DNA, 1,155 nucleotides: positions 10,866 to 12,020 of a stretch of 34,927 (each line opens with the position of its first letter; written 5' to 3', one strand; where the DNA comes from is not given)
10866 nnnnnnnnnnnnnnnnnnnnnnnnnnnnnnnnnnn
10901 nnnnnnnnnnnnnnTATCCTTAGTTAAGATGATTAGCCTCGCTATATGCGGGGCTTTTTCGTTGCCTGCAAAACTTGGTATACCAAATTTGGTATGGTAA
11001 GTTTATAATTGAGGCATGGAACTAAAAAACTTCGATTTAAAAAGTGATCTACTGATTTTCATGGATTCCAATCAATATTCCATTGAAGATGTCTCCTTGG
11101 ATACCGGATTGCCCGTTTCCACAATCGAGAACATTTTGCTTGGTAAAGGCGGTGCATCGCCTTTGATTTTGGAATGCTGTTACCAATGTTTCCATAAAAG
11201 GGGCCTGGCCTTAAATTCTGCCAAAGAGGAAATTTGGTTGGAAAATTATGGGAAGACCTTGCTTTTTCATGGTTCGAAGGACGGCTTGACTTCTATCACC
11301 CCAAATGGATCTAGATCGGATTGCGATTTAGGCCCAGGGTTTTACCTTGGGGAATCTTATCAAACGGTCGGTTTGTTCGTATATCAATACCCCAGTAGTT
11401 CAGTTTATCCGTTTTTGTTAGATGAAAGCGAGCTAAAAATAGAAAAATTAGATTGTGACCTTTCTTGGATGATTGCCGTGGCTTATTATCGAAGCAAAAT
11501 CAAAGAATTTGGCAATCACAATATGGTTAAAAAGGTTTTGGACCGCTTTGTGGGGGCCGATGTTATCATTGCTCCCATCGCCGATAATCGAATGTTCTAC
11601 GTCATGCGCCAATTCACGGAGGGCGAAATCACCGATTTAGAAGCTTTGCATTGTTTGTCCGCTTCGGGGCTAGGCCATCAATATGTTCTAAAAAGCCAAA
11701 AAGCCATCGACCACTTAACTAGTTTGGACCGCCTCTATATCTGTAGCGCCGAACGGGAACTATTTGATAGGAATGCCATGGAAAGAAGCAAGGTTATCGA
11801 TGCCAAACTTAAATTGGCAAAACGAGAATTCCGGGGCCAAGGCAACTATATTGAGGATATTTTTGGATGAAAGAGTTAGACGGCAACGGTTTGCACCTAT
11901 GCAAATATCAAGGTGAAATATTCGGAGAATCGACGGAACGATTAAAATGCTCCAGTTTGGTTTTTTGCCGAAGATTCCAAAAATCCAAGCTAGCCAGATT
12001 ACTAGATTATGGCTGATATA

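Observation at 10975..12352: Second DUF3990-like module with the HTH domain relocated onto the DUF3990 protein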

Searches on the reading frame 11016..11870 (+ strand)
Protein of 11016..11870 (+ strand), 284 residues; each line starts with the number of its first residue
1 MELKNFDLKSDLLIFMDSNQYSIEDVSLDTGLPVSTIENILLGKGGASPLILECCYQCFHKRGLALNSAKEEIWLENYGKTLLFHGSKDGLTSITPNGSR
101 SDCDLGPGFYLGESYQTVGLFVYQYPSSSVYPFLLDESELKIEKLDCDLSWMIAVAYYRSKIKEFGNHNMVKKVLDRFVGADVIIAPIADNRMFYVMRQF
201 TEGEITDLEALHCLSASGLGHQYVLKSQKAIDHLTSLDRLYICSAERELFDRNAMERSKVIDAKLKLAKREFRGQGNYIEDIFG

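Call 3: search_protein_families(library=pfam, proteins=[window:11016-11870:+], max_evalue=1)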
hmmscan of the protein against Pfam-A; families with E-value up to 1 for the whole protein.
window:11016-11870:+ (284 aa): 1 family
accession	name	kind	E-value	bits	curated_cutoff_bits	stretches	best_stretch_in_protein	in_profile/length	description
PF13151.12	DUF3990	-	4.4e-23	82.1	32.2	1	83-235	3-151/152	Protein of unknown function (DUF3990)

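Call 7: search_protein_families(library=ncbifam, proteins=[window:11016-11870:+], max_evalue=1)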
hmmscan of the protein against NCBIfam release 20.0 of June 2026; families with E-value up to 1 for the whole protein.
window:11016-11870:+ (284 aa): 0 families

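Call 11: find_homologous_proteins(query=window:11016-11870:+)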
Query window:11016-11870:+ (284 aa): 512 proteins with E <= 0.001 among 1548 candidates; the best 120 are listed.
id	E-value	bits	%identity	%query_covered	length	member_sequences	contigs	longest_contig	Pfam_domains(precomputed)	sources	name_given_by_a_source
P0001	2.3e-182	623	97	100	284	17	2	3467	PF13151.13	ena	-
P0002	8.3e-142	490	78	100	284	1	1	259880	PF13151.13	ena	-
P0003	2.1e-83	298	50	97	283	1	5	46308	PF13151.13,PF12844.14,PF01381.29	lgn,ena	-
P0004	3.7e-74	268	46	96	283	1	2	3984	PF13151.13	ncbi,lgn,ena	-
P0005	9.4e-74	266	46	99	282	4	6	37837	PF13151.13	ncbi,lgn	-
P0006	1.2e-71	259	45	98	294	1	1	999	PF13151.13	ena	-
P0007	1.2e-71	259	46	100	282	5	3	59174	PF13151.13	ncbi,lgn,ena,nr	ncbi:MAG: DUF3990 domain-containing protein [Bacilli bacterium]|nr:DUF3990 domain-containing protein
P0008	2.1e-71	259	47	98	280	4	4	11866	PF13151.13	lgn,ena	-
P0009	6.0e-71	257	44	98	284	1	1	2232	PF13151.13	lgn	-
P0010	6.0e-71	257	45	98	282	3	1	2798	PF13151.13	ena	-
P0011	7.7e-71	257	45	99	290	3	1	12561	PF13151.13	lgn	-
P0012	9.4e-71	256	45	99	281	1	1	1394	PF13151.13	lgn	-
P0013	2.3e-70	255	45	99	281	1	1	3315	PF13151.13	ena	-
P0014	3.2e-70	255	44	98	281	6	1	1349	PF13151.13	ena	-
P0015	3.4e-70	255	44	98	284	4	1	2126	PF13151.13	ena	-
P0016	3.7e-70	254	46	98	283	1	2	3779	PF13151.13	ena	-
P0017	3.7e-70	254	44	98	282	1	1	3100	PF13151.13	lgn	-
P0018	4.1e-70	254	46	98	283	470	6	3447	PF13151.13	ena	-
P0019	6.3e-70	254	43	98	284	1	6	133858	PF13151.13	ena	-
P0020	7.4e-70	253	45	98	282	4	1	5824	PF13151.13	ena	-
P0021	1.1e-69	253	44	99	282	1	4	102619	PF13151.13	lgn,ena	-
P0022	3.2e-69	251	44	98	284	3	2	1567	PF13151.13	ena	-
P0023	1.0e-68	250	46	98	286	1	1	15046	PF13151.13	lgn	-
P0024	1.1e-68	250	46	98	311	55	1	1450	PF13151.13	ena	-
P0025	1.2e-68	250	44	99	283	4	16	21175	PF13151.13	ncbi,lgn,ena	-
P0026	1.6e-68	249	44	98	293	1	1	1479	PF13151.13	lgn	-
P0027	1.7e-68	249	45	98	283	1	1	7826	PF13151.13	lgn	-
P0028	1.9e-68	249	42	98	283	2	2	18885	PF13151.13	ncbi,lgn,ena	-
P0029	2.4e-68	249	45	98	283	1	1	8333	PF13151.13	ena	-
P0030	2.4e-68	249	45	98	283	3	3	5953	PF13151.13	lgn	-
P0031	3.2e-68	248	44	99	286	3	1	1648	PF13151.13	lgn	-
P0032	4.5e-68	248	45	98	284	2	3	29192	PF13151.13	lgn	-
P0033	6.2e-68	247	45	98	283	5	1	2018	PF13151.13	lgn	-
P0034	6.2e-68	247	45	98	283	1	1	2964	PF13151.13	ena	-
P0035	7.1e-68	247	45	98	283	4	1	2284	PF13151.13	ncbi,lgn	-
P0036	8.4e-68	247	45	98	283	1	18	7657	PF13151.13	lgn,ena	-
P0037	1.1e-67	246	45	98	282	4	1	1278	PF13151.13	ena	-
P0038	1.2e-67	246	43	98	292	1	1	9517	PF13151.13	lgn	-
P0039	1.2e-67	246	45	98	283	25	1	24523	PF13151.13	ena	-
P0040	1.9e-67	246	44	98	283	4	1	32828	PF13151.13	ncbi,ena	-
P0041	2.0e-67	245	45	98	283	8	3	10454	PF13151.13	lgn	-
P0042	3.2e-67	245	44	99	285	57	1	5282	PF13151.13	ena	-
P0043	3.2e-67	245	45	100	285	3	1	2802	PF13151.13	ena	-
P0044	4.1e-67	244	45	98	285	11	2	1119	PF13151.13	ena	-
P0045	4.8e-67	244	45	98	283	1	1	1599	PF13151.13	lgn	-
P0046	5.3e-67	244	43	99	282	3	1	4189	PF13151.13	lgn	-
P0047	5.9e-67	244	44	98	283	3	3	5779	PF13151.13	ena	-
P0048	6.6e-67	244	44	98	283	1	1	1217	PF13151.13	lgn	-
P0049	6.8e-67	244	43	98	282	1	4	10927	PF13151.13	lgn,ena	-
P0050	7.0e-67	244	45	98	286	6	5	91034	PF13151.13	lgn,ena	-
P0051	8.5e-67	243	45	100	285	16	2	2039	PF13151.13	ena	-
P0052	8.6e-67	243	45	98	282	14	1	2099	PF13151.13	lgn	-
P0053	9.3e-67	243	44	98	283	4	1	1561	PF13151.13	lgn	-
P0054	1.3e-66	243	44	98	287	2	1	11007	PF13151.13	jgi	-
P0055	1.4e-66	243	44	98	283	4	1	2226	PF13151.13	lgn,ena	-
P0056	1.4e-66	243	44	98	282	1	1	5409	PF13151.13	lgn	-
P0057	1.4e-66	243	44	98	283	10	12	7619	PF13151.13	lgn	-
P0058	1.5e-66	243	45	98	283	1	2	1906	PF13151.13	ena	-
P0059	1.9e-66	242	43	100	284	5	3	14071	PF13151.13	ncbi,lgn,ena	-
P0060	2.0e-66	242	44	98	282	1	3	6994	PF13151.13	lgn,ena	-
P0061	2.1e-66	242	44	98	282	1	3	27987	PF13151.13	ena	-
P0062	2.6e-66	242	45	98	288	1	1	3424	PF13151.13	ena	-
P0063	2.7e-66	242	44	98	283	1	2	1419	PF13151.13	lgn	-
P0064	3.5e-66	241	45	99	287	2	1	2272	PF13151.13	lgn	-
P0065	4.3e-66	241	44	100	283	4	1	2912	PF13151.13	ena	-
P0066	4.5e-66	241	44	98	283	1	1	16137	PF13151.13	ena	-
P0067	4.7e-66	241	43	98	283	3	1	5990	PF13151.13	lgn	-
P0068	4.8e-66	241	50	85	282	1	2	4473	PF13151.13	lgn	-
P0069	5.6e-66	241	43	99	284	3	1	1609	PF13151.13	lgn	-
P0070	5.7e-66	241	45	98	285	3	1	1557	PF13151.13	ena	-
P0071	6.0e-66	241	45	97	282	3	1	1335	PF13151.13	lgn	-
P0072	6.1e-66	241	44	98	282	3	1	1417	PF13151.13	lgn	-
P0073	6.1e-66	241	50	85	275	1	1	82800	PF13151.13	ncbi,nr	ncbi:MAG: DUF3990 domain-containing protein [Bacilli bacterium]|nr:DUF3990 domain-containing protein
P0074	6.3e-66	241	50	85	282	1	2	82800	PF13151.13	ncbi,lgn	-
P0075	6.8e-66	240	44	98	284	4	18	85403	PF13151.13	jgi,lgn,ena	-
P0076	6.8e-66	240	44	99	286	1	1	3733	PF13151.13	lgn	-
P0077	6.8e-66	240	46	98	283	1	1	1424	PF13151.13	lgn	-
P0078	7.0e-66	240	46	98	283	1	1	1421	PF13151.13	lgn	-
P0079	7.5e-66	240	44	98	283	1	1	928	PF13151.13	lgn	-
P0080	8.3e-66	240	43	98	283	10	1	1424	PF13151.13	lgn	-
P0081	9.1e-66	240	43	98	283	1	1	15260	PF13151.13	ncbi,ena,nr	ncbi:MAG: DUF3990 domain-containing protein [Solobacterium sp.]|nr:DUF3990 domain-containing protein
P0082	9.4e-66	240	44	98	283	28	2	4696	PF13151.13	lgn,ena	-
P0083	1.0e-65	240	44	98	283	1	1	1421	PF13151.13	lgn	-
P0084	1.1e-65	240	44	99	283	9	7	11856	PF13151.13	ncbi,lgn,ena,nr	ncbi:MAG: DUF3990 domain-containing protein [Clostridia bacterium]|nr:DUF3990 domain-containing prot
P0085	1.1e-65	240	45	98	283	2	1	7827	PF13151.13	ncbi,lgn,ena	-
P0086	1.1e-65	240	44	98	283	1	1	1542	PF13151.13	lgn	-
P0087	1.1e-65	240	43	98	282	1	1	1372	PF13151.13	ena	-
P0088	1.1e-65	240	45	98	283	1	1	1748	PF13151.13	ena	-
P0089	1.2e-65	240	43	98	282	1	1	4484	PF13151.13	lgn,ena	-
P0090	1.2e-65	240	44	98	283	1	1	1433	PF13151.13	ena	-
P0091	1.4e-65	239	44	98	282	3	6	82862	PF13151.13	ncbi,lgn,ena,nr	ncbi:MAG: DUF3990 domain-containing protein [Clostridia bacterium]|nr:DUF3990 domain-containing prot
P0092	1.5e-65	239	45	100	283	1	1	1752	PF13151.13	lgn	-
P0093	1.6e-65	239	44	98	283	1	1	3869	PF13151.13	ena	-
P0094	1.7e-65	239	44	98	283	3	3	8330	PF13151.13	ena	-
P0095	1.8e-65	239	45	98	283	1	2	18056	PF13151.13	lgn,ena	-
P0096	2.2e-65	239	45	98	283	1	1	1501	PF13151.13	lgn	-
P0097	2.3e-65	239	45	98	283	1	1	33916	PF13151.13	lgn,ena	-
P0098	2.3e-65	239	44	98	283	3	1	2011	PF13151.13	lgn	-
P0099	2.3e-65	239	45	98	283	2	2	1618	PF13151.13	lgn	-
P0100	2.4e-65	239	44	98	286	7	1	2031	PF13151.13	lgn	-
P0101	2.5e-65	239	44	98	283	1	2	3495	PF13151.13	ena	-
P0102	2.5e-65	239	44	98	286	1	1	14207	PF13151.13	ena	-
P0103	2.6e-65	239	44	98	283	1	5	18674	PF13151.13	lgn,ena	-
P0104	2.9e-65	238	44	98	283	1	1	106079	PF13151.13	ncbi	-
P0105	3.0e-65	238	43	100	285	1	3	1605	PF13151.13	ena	-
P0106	3.2e-65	238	44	98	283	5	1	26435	PF13151.13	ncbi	-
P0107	3.2e-65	238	43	98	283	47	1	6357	PF13151.13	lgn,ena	-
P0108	3.3e-65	238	46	98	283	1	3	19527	PF13151.13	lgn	-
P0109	3.4e-65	238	44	98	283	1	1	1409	PF13151.13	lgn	-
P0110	3.7e-65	238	45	98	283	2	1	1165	PF13151.13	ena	-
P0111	4.0e-65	238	44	98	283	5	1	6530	PF13151.13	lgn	-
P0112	4.3e-65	238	44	98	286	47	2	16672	PF13151.13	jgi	-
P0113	4.5e-65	238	43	98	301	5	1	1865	PF13151.13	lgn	-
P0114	4.5e-65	238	43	98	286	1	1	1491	PF13151.13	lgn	-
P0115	4.5e-65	238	45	98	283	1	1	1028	PF13151.13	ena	-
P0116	5.1e-65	238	45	98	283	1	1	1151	PF13151.13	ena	-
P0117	5.3e-65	238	44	98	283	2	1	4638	PF13151.13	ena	-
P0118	5.9e-65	237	44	98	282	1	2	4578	PF13151.13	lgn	-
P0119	6.2e-65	237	43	98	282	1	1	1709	PF13151.13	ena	-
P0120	6.8e-65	237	46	98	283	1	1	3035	PF13151.13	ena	-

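Call 13: find_encoding_contigs(protein=P0002, flank=4000, max_places=3)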
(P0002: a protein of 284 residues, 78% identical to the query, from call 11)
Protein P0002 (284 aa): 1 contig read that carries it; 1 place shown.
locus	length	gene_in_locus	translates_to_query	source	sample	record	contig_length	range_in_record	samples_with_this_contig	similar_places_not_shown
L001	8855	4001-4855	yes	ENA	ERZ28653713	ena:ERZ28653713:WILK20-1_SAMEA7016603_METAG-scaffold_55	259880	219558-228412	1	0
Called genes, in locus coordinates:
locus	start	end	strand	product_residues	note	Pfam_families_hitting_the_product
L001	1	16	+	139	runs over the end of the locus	PF00164:Ribosom_S12_S23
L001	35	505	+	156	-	PF00177:Ribosomal_S7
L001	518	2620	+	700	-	PF00009:GTP_EFTU, PF03144:GTP_EFTU_D2, PF22042:EF-G_D2, PF14492:EFG_III, PF16658:RF3_C, PF03764:EFG_IV, PF00679:EFG_C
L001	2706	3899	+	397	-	PF00009:GTP_EFTU, PF03144:GTP_EFTU_D2, PF03143:GTP_EFTU_D3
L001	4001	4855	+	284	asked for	PF13151:DUF3990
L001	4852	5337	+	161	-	-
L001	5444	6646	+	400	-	PF00365:PFK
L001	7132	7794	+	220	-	PF13481:AAA_25 (faint), PF03796:DnaB_C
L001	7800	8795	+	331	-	PF01210:NAD_Gly3P_dh_N, PF02558:ApbA (weak), PF03807:F420_oxidored (weak), PF07479:NAD_Gly3P_dh_C, PF20618:GPD_NAD_C_bact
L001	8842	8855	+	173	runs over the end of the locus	PF00857:Isochorismatase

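Call 14: find_encoding_contigs(protein=P0001, flank=3000, max_places=3)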
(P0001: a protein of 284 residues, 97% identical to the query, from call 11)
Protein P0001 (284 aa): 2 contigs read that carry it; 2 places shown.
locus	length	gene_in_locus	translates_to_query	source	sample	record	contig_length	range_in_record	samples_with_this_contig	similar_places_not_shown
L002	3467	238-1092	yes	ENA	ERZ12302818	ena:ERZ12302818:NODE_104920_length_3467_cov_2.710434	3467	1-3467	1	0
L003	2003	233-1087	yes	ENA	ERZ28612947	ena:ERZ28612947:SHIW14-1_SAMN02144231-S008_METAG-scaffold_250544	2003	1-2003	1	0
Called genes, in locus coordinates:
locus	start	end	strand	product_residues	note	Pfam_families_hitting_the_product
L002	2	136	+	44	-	?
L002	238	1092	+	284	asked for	PF13151:DUF3990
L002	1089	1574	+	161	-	-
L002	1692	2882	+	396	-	PF00365:PFK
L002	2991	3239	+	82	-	-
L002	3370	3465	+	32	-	?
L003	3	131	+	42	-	?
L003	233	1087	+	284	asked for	PF13151:DUF3990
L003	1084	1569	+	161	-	-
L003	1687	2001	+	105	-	?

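Call 15: find_encoding_contigs(protein=P0003, flank=4000, max_places=3)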
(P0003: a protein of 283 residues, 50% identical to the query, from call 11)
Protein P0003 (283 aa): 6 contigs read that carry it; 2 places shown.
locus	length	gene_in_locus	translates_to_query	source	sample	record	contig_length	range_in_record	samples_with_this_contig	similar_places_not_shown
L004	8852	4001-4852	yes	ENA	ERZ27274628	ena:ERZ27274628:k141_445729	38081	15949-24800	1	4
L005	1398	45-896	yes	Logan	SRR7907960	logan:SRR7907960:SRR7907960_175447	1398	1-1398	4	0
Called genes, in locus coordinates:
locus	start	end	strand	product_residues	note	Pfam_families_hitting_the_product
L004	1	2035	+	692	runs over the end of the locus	PF04231:Endonuclease_1, PF09479:Flg_new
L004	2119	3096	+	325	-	PF00389:2-Hacid_dh, PF02826:2-Hacid_dh_C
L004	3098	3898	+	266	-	PF01656:CbiA, PF10609:ParA, PF13614:AAA_31 (faint)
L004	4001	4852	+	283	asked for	PF12844:HTH_19 (weak), PF01381:HTH_3 (weak), PF13151:DUF3990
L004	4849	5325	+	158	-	-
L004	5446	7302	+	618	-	PF09335:VTT_dom, PF01553:Acyltransferase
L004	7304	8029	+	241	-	PF21926:FeeM (weak), PF13444:Acetyltransf_5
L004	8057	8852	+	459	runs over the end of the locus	PF02646:RmuC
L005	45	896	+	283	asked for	PF12844:HTH_19 (weak), PF01381:HTH_3 (weak), PF13151:DUF3990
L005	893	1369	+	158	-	-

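Call 27: find_related_loci(query=A4, collection=genome_contigs, flank=3000)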
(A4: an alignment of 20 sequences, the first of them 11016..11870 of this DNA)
Query A4 (284 aa) in genome_contigs; peptide patterns used: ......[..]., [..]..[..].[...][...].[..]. (x = any residue, [..] = any of these).
599 stretches matched a pattern (row limit reached: there are more); 486 encode a relative of the query (tblastn E <= 1e-3); the best 80 are kept; 80 distinct loci.
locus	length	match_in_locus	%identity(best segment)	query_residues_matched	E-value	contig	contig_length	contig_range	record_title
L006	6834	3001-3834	47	5-282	5e-87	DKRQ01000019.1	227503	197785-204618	MAG TPA_asm: Bacillales bacterium UBA7278 UBA7278_contig_1327, whole genome shotgun sequence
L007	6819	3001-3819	45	11-283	1e-81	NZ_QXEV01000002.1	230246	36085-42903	Anaeroplasma bactoclasticum strain ATCC 27112 EI71DRAFT_scaffold00002.2, whole genome shotgun sequence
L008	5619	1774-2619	46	1-283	2e-77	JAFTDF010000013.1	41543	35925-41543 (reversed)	MAG: Bacilli bacterium isolate RGIG3712 Goat_Rumen.Co__c798126, whole genome shotgun sequence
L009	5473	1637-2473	44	5-283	3e-75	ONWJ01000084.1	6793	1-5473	uncultured Erysipelotrichaceae bacterium isolate RUG696 genome assembly, contig: k87_10335532, whole genome shotgun sequ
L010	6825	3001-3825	46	5-282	6e-75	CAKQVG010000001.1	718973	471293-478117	MAG: uncultured Clostridia bacterium isolate REFINED_METABAT215_TOP10_CONTIGS_1500_ASSEMBLY_K77_MERGED__Hadza_PheChl_Fib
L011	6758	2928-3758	45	4-283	5e-74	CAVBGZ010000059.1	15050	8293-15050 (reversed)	Waltera intestinalis isolate H07666-L1_cleanbin_000013 genome assembly, contig: Spades_H07666-L1_contig_2841, whole geno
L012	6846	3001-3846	44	1-283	1e-73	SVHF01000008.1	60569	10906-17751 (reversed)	MAG: Clostridiales bacterium isolate SIG377 NODE_81_length_60569_cov_151.787509, whole genome shotgun sequence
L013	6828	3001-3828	45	5-283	2e-73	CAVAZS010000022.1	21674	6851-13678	Lachnospiraceae bacterium isolate SRR8978301_cleanbin_000002 genome assembly, contig: Spades_SRR8978301_contig_81, whole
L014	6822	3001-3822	44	6-282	4e-73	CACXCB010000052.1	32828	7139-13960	MAG: uncultured Erysipelotrichaceae bacterium isolate RUG11122 genome assembly, contig: RUG11122_asm_52, whole genome sh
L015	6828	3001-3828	44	5-283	1e-72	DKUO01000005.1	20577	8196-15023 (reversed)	MAG TPA_asm: Lachnospiraceae bacterium UBA7202 UBA7202_contig_3966, whole genome shotgun sequence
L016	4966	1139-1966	46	5-283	3e-72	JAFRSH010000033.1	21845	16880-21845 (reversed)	MAG: Lachnospiraceae bacterium isolate RGIG2755 Goat_Omasum-5__c523004, whole genome shotgun sequence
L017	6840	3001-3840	44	5-284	1e-72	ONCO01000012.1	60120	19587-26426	uncultured Erysipelotrichaceae bacterium isolate RUG187 genome assembly, contig: scaffold_685, whole genome shotgun sequ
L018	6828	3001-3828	45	5-283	4e-72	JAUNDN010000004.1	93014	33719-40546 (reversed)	MAG: Bacillota bacterium isolate S22M_St_9 NODE_113_length_93014_cov_9.176142, whole genome shotgun sequence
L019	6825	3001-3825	44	5-282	9e-72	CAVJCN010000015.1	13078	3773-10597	Absicoccus sp. isolate H07677-L1_cleanbin_000022 genome assembly, contig: Spades_H07677-L1_contig_2801, whole genome sho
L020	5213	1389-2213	45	6-283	1e-71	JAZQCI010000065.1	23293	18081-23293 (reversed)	MAG: Lachnospiraceae bacterium isolate T1900044638_TS20190104.MAGScoT_cleanbin_000031 SGB_1210_k141_1699166, whole genom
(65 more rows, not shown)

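Call 34: search_protein_families(library=pfam, alignment_id=A5, max_evalue=0.01)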
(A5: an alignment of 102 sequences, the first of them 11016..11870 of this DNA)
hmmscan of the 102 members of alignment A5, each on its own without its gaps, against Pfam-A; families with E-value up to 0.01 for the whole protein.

A. member 1, window:11016-11870:+ (284 aa): 1 family
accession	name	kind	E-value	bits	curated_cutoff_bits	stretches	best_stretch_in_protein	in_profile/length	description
PF13151.12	DUF3990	-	4.4e-23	82.1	32.2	1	83-235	3-151/152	Protein of unknown function (DUF3990)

B. families by the number of members that match (of 102 scanned): 23 families
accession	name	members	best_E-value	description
PF13151.12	DUF3990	102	4.7e-36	Protein of unknown function (DUF3990)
PF01381.28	HTH_3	17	1.7e-06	Helix-turn-helix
PF13443.12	HTH_26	17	6.1e-05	Cro/C1-type HTH DNA-binding domain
PF13412.12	HTH_24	13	0.0006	Winged helix-turn-helix DNA-binding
PF12844.13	HTH_19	11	1.6e-05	Helix-turn-helix domain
PF18760.7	ART-PolyVal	6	0.00025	ADP-Ribosyltransferase in polyvalent proteins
PF20317.4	HTH_60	5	0.00014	Helix-turn-helix domain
PF08280.17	HTH_Mga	4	0.00011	M protein trans-acting positive regulator (MGA) HTH domain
PF08279.18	HTH_11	4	0.0013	HTH domain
PF13384.12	HTH_23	2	0.00011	Homeodomain-like domain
PF00356.27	LacI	2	0.00031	Bacterial regulatory proteins, lacI family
PF02796.21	HTH_7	2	0.0004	Helix-turn-helix domain of resolvase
PF12802.13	MarR_2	2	0.00073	MarR family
PF01978.25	TrmB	2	0.00086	Sugar-specific transcriptional regulator TrmB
PF25476.1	Ribosomal_L19e_C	2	0.0024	Ribosomal protein L19e, C-terminal domain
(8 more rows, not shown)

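Call 35: find_homologous_proteins(query=L002:1089-1574:+)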
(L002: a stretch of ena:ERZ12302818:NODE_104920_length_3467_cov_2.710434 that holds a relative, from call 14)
Query L002:1089-1574:+ (161 aa): 16 proteins with E <= 0.001 among 38 candidates.
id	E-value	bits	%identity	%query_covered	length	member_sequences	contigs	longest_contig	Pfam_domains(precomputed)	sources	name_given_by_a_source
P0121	2.9e-102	357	98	100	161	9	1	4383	-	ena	-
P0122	1.8e-88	312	84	100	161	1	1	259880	-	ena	-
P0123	6.6e-49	184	54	98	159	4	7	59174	-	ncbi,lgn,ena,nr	ncbi:MAG: hypothetical protein IJU64_01885 [Bacilli bacterium]|nr:hypothetical protein [Bacilli bact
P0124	7.2e-45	171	55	97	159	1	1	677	-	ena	-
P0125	2.0e-43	166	53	95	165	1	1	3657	-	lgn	-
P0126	2.2e-42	163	52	97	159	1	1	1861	-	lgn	-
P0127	1.8e-41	160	50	97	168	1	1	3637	-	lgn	-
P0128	1.1e-40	157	50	95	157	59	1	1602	-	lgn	-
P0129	3.4e-40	156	49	95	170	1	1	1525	-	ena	-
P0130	1.2e-39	154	48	97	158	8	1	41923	-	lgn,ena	-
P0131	1.8e-39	153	47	95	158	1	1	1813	-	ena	-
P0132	2.8e-39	153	48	95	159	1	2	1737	-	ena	-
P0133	6.1e-38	148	48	95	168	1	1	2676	-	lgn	-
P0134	1.4e-37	147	49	95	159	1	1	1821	-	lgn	-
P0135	1.8e-37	147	49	95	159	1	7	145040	-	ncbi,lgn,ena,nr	ncbi:MAG: antitoxin [Lachnospiraceae bacterium]|nr:antitoxin [Lachnospiraceae bacterium]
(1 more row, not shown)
